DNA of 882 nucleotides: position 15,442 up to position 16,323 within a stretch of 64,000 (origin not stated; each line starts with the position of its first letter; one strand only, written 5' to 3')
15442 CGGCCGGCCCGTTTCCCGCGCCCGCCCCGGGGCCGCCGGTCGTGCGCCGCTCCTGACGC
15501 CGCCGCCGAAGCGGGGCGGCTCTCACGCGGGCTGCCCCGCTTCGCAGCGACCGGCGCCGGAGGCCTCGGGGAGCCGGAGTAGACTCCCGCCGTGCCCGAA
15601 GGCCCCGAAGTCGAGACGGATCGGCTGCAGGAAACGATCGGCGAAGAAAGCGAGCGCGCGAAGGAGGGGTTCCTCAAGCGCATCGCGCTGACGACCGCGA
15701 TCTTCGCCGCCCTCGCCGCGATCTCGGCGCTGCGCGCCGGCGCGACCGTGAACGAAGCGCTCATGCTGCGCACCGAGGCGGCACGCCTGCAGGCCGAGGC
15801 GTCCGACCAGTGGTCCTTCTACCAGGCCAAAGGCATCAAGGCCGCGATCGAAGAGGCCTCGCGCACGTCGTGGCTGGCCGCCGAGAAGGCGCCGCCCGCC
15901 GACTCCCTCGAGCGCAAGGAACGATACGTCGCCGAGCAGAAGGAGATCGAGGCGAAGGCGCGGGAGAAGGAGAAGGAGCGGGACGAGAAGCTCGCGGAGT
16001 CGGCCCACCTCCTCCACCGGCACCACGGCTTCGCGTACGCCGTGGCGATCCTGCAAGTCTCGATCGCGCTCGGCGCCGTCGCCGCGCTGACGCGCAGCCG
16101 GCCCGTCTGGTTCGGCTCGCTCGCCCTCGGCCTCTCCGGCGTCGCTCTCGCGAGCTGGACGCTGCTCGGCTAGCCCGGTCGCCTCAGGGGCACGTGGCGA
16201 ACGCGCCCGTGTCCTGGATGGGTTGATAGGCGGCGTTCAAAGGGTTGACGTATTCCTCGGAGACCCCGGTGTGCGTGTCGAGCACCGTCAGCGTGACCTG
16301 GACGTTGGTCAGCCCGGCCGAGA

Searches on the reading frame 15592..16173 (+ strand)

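Call 68: search_protein_families(library=pfam, proteins=[window:15592-16173:+], max_evalue=0.01)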
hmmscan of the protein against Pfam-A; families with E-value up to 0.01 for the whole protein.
window:15592-16173:+ (193 aa): 1 family
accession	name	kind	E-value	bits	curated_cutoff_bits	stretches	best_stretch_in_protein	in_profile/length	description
PF14235.11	DUF4337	-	5.6e-37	127.8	27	1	29-189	2-159/161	Domain of unknown function (DUF4337)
